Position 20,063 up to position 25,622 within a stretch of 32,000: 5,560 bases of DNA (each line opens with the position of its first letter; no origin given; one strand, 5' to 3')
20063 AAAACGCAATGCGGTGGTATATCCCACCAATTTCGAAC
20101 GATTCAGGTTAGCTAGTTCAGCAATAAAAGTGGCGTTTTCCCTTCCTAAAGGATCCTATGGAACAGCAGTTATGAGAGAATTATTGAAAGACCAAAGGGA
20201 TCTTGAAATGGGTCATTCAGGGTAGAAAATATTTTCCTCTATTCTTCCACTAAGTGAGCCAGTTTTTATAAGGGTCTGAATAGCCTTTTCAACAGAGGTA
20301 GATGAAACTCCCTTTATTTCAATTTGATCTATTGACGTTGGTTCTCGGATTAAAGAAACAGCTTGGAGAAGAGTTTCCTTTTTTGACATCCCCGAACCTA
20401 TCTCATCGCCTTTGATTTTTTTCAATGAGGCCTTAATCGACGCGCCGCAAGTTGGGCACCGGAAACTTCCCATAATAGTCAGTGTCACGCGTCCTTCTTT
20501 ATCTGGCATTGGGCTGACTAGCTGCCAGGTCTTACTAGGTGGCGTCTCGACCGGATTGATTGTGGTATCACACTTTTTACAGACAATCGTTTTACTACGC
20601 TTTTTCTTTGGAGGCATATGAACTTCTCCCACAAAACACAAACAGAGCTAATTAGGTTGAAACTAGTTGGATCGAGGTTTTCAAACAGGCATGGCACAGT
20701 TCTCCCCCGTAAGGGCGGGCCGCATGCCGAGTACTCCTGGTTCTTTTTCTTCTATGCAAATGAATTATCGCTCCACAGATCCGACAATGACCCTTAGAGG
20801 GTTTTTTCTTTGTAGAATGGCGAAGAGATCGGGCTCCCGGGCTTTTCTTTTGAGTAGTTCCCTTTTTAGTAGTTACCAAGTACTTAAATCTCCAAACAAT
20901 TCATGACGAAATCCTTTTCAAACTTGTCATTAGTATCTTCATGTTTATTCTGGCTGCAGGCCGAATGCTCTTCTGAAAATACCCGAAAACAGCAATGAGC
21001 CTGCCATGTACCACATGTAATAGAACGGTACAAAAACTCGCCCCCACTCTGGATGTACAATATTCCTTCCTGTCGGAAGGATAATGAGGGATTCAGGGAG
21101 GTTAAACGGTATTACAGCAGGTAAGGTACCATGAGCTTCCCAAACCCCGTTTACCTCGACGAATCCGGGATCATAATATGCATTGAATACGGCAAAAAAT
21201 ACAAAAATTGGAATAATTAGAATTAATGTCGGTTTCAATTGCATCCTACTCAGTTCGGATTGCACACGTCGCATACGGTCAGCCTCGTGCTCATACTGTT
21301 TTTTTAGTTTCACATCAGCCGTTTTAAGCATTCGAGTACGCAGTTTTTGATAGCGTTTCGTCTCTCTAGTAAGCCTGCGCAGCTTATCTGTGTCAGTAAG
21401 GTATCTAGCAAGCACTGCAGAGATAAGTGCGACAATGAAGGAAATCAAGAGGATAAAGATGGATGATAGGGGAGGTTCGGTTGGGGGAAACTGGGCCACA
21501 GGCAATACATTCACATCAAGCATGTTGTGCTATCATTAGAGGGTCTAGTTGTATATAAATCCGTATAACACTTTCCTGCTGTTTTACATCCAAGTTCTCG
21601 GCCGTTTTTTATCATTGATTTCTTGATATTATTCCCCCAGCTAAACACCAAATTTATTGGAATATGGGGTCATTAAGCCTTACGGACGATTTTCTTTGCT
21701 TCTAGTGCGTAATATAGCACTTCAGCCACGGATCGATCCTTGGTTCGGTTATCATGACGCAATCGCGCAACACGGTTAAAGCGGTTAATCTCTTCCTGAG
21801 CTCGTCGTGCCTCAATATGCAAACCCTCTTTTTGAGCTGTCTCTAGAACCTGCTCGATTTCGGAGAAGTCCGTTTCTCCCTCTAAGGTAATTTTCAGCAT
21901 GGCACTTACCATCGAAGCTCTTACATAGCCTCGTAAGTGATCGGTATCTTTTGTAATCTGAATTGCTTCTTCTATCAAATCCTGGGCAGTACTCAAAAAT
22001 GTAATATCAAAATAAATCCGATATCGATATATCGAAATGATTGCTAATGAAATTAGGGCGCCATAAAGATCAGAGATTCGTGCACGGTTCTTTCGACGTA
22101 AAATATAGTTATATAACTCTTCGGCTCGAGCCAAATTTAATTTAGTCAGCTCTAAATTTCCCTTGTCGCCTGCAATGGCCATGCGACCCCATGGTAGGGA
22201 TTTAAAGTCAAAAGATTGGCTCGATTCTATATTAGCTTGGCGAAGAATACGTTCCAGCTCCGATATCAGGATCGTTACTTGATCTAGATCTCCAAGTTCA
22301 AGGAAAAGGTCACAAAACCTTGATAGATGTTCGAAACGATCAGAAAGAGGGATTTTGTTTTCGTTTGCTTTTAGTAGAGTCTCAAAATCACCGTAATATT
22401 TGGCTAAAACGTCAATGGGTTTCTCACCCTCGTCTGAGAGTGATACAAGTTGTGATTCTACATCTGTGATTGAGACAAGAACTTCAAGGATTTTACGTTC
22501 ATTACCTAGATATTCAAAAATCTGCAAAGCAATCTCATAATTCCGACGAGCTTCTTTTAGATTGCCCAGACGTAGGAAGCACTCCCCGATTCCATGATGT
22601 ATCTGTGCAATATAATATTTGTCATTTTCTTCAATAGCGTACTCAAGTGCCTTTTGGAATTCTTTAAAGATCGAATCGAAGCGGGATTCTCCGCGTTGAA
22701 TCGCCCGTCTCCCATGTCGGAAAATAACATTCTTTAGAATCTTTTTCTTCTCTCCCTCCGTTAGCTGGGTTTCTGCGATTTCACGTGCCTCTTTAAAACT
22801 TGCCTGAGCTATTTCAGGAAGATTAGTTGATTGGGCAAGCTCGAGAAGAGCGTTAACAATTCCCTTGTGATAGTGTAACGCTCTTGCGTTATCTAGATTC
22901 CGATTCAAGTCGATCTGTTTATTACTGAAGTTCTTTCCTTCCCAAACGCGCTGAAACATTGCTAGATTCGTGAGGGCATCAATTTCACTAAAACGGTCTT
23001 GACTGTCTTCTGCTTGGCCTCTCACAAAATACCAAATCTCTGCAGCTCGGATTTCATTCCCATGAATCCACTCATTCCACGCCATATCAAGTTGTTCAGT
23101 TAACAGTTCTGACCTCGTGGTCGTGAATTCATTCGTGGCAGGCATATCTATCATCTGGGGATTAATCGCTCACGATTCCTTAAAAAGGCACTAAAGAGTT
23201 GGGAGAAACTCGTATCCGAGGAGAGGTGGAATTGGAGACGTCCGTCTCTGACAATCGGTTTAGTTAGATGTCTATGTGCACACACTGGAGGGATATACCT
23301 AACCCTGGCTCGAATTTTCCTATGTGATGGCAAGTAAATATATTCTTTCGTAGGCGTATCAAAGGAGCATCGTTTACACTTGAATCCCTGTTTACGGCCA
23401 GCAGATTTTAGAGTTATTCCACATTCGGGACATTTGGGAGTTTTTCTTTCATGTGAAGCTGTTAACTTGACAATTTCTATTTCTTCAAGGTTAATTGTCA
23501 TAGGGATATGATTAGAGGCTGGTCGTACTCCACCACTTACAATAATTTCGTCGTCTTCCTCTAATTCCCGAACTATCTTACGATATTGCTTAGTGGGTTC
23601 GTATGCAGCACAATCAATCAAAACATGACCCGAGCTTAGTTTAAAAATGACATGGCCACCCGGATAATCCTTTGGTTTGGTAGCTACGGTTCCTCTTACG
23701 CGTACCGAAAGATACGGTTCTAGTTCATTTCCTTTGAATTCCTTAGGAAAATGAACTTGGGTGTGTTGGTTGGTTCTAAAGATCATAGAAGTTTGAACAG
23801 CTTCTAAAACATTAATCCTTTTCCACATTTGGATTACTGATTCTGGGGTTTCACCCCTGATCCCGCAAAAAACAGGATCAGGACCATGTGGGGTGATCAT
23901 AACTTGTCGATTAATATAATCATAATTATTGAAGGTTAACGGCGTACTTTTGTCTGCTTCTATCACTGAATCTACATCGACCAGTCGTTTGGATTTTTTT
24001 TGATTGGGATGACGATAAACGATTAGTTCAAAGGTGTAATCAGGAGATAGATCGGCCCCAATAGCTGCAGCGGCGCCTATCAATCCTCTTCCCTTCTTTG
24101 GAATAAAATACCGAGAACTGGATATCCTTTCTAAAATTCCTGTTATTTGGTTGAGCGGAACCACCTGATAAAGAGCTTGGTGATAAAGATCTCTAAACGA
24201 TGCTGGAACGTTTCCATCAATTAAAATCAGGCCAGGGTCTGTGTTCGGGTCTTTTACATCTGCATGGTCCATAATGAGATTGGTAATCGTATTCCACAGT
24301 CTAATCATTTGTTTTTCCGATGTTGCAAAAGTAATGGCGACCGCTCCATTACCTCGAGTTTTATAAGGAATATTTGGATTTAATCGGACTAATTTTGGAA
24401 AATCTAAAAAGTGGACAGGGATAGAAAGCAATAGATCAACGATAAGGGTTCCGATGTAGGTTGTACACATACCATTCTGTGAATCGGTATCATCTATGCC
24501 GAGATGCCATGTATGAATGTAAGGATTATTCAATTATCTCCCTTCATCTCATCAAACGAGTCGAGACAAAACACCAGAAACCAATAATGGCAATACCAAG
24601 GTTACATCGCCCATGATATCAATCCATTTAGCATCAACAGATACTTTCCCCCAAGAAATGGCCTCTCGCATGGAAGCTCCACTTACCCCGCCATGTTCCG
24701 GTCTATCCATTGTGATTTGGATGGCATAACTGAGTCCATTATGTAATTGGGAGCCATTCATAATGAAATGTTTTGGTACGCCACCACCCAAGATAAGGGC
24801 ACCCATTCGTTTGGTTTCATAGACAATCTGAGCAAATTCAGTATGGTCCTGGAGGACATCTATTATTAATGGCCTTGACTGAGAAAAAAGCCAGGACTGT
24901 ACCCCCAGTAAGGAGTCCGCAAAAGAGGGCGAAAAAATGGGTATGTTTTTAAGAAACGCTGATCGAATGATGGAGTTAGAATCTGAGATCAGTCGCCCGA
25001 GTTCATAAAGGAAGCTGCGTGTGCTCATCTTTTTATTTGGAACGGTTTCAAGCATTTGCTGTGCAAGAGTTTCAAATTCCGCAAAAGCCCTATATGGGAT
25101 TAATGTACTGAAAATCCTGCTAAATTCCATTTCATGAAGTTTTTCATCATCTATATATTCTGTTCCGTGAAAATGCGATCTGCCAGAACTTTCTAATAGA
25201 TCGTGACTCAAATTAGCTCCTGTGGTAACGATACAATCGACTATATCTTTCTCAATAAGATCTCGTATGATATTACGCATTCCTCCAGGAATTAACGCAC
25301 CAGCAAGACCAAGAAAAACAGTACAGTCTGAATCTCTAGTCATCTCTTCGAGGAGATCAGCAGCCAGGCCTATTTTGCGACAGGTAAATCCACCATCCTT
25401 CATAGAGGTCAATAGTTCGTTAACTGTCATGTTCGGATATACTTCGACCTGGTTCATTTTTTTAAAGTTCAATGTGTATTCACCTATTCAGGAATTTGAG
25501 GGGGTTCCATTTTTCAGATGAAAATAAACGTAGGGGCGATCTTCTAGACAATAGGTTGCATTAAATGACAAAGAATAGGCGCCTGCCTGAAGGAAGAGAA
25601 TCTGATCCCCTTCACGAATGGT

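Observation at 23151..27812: Agmatine hub: PLP decarboxylase + deoxyhypusine synthase + TiaS operon, divergent from agmatinase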

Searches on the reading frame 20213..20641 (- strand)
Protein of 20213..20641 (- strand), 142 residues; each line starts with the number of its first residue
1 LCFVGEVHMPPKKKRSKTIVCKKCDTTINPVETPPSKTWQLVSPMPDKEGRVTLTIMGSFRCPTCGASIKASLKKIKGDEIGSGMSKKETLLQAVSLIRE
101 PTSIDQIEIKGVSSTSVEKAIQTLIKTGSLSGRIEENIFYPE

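Call 50: search_protein_families(library=pfam, proteins=[window:20213-20641:-], max_evalue=0.01)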
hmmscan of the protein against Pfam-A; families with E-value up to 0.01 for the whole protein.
window:20213-20641:- (142 aa): 2 families
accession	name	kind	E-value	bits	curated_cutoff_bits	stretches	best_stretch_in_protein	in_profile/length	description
PF13790.11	SR1P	-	0.001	19.6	26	0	18-32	3-17/37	SR1 protein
PF18439.7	zf_UBZ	-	0.0033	17.5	25.6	0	59-72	2-15/32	Ubiquitin-Binding Zinc Finger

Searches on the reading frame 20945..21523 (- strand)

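Call 3: search_protein_families(library=pfam, proteins=[window:20945-21523:-])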
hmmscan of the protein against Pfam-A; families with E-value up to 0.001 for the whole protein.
window:20945-21523:- (192 aa): 1 family
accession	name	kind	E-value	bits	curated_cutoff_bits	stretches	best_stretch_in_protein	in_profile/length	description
PF01956.21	EMC3_TMCO1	-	8e-18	65.2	27.1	1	21-190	16-168/169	Integral membrane protein EMC3/TMCO1-like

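Call 4: search_protein_families(library=ncbifam, proteins=[window:20945-21523:-])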
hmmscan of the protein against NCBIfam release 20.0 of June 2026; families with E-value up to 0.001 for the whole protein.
window:20945-21523:- (192 aa): 0 families

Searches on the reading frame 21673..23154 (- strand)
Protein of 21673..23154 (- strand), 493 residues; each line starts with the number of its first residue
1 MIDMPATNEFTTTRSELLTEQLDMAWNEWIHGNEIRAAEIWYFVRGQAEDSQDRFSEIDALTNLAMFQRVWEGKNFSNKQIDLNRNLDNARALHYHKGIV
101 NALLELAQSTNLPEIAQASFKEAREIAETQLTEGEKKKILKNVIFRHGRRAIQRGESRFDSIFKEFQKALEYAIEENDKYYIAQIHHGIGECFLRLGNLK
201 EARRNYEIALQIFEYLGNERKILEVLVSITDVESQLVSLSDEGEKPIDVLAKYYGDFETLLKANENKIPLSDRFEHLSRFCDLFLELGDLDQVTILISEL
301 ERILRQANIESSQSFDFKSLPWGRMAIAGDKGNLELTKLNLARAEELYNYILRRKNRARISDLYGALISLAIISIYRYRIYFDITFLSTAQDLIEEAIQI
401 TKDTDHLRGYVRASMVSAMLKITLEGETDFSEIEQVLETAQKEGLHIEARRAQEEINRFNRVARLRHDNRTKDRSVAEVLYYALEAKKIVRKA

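Call 3: search_protein_families(library=pfam, proteins=[window:21673-23154:-])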
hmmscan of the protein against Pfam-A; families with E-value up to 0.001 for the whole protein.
window:21673-23154:- (493 aa): 1 family
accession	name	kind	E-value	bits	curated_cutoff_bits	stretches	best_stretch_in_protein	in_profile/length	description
PF13424.12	TPR_12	-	1.5e-06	28.8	30.1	1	157-214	17-76/77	Tetratricopeptide repeat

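Call 4: search_protein_families(library=ncbifam, proteins=[window:21673-23154:-])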
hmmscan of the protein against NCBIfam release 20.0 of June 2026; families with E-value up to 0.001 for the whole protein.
window:21673-23154:- (493 aa): 0 families

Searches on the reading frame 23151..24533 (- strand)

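Call 3: search_protein_families(library=pfam, proteins=[window:23151-24533:-])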
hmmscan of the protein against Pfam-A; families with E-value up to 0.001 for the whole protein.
window:23151-24533:- (460 aa): 4 families
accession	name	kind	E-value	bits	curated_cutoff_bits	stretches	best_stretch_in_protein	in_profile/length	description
PF08489.16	TiaS_FLD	-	2.3e-36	124.9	21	1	148-261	1-116/116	TiaS FLD domain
PF22641.2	TiaS_TCKD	-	2.8e-27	96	27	2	11-74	2-66/156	TiaS TCKD domain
PF23783.1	Zn_ribbon_TiaS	-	5.5e-12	45.7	27.3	1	366-407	2-41/41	TiaS C-terminal zinc ribbon domain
PF01336.31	tRNA_anti-codon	-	1.1e-05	25.8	27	1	277-355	1-75/75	OB-fold nucleic acid binding domain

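Call 4: search_protein_families(library=ncbifam, proteins=[window:23151-24533:-])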
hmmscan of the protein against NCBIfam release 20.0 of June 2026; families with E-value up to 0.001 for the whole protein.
window:23151-24533:- (460 aa): 2 families
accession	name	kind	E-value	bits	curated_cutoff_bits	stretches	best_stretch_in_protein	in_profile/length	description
NF040849.1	tRNAmod_TiaS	equivalog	2.4e-121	405.3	600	1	10-430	4-414/422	tRNA(Ile2) 2-agmatinylcytidine synthetase TiaS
TIGR03280.1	methan_mark_11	hypoth_equivalog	3e-09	36.4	255.8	1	10-160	136-282/292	methanogenesis marker protein 11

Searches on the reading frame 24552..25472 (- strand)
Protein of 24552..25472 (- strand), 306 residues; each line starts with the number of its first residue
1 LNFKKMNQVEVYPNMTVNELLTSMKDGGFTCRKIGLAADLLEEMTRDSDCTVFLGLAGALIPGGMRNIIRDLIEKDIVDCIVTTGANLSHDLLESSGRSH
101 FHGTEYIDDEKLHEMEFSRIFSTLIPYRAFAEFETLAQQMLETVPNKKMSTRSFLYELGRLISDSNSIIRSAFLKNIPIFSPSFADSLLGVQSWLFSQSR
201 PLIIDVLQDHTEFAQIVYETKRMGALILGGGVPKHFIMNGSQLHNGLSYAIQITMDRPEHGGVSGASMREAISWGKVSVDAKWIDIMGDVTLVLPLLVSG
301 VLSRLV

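Call 3: search_protein_families(library=pfam, proteins=[window:24552-25472:-])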
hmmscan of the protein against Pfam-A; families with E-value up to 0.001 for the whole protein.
window:24552-25472:- (306 aa): 1 family
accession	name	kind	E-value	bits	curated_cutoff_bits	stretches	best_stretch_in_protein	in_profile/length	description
PF01916.23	DS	-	7.4e-97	324.5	27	1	19-300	1-287/288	Deoxyhypusine synthase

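Call 4: search_protein_families(library=ncbifam, proteins=[window:24552-25472:-])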
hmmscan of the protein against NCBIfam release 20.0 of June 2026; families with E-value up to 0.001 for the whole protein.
window:24552-25472:- (306 aa): 8 families
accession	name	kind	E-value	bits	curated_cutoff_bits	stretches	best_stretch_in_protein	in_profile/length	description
NF002630.0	PRK02301.1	equivalog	3.3e-98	328.9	364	1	4-305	12-315/318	deoxyhypusine synthase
TIGR00321.1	dhys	equivalog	1.4e-91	307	304.25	1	6-302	2-300/301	deoxyhypusine synthase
NF002006.0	PRK00805.1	equivalog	4.9e-83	278.8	434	1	4-303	9-320/338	deoxyhypusine synthase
NF002294.1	PRK01221.1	equivalog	1.2e-73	248.1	350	1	7-299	2-298/300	deoxyhypusine synthase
NF002699.1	PRK02492.1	equivalog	4.1e-60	203.4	500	1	14-301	15-319/338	1,9-bis(guanidino)-5-aza-nonane synthase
NF001980.1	PRK00770.1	equivalog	1.1e-56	192.5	450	1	8-304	3-323/350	homospermidine biosynthesis protein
NF003052.1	PRK03971.1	equivalog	7.3e-52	176.7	380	1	13-302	27-333/334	deoxyhypusine synthase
NF052581.1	GSU2086_dom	subfamily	0.00018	21.2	250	1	45-92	58-105/301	GSU2086 family protein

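Call 59: search_solved_structures(query=window:24552-25472:-, max_evalue=1e-20, show_alignments=3)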
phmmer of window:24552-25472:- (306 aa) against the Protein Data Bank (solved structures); distinct sequences matched with E-value up to 1e-20: 17.
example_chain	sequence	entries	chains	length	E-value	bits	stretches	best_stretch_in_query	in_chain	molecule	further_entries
8put_A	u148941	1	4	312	7.5e-53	182.8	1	27-303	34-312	Probable deoxyhypusine synthase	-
7cmc_A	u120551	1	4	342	7.7e-42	146.7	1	28-302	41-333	Probable deoxyhypusine synthase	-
8qzw_A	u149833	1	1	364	3e-41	144.8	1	46-304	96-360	Deoxyhypusine synthase related protein, putative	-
8qzx_A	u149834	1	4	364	2e-40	142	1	46-304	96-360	Deoxyhypusine synthase related protein, putative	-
6w3z_A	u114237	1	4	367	4.2e-40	141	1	48-304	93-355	BMA-DHPS-1, isoform a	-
9iex_B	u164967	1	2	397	7.3e-40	140.2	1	38-301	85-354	Deoxyhypusine synthase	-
1dhs_A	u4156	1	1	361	1.1e-39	139.7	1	38-301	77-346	DEOXYHYPUSINE SYNTHASE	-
1rlz_A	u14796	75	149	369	1.1e-39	139.6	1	38-301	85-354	Deoxyhypusine synthase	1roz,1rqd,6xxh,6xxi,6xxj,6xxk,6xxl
7a6s_A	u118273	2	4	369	1.1e-39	139.6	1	38-301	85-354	Deoxyhypusine synthase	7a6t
8pvu_A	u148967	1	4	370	1.2e-39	139.6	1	38-301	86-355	Deoxyhypusine synthase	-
8r3u_AAA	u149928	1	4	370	1.2e-39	139.6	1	38-301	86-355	Deoxyhypusine synthase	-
9id2_A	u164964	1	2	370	1.2e-39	139.6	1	38-301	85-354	Deoxyhypusine synthase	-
8a0g_A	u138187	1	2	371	1.2e-39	139.6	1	38-301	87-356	Deoxyhypusine synthase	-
6p4v_A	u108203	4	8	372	1.2e-39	139.5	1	38-301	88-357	Deoxyhypusine synthase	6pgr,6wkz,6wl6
9iex_A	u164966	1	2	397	1.4e-39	139.3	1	38-301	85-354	Deoxyhypusine synthase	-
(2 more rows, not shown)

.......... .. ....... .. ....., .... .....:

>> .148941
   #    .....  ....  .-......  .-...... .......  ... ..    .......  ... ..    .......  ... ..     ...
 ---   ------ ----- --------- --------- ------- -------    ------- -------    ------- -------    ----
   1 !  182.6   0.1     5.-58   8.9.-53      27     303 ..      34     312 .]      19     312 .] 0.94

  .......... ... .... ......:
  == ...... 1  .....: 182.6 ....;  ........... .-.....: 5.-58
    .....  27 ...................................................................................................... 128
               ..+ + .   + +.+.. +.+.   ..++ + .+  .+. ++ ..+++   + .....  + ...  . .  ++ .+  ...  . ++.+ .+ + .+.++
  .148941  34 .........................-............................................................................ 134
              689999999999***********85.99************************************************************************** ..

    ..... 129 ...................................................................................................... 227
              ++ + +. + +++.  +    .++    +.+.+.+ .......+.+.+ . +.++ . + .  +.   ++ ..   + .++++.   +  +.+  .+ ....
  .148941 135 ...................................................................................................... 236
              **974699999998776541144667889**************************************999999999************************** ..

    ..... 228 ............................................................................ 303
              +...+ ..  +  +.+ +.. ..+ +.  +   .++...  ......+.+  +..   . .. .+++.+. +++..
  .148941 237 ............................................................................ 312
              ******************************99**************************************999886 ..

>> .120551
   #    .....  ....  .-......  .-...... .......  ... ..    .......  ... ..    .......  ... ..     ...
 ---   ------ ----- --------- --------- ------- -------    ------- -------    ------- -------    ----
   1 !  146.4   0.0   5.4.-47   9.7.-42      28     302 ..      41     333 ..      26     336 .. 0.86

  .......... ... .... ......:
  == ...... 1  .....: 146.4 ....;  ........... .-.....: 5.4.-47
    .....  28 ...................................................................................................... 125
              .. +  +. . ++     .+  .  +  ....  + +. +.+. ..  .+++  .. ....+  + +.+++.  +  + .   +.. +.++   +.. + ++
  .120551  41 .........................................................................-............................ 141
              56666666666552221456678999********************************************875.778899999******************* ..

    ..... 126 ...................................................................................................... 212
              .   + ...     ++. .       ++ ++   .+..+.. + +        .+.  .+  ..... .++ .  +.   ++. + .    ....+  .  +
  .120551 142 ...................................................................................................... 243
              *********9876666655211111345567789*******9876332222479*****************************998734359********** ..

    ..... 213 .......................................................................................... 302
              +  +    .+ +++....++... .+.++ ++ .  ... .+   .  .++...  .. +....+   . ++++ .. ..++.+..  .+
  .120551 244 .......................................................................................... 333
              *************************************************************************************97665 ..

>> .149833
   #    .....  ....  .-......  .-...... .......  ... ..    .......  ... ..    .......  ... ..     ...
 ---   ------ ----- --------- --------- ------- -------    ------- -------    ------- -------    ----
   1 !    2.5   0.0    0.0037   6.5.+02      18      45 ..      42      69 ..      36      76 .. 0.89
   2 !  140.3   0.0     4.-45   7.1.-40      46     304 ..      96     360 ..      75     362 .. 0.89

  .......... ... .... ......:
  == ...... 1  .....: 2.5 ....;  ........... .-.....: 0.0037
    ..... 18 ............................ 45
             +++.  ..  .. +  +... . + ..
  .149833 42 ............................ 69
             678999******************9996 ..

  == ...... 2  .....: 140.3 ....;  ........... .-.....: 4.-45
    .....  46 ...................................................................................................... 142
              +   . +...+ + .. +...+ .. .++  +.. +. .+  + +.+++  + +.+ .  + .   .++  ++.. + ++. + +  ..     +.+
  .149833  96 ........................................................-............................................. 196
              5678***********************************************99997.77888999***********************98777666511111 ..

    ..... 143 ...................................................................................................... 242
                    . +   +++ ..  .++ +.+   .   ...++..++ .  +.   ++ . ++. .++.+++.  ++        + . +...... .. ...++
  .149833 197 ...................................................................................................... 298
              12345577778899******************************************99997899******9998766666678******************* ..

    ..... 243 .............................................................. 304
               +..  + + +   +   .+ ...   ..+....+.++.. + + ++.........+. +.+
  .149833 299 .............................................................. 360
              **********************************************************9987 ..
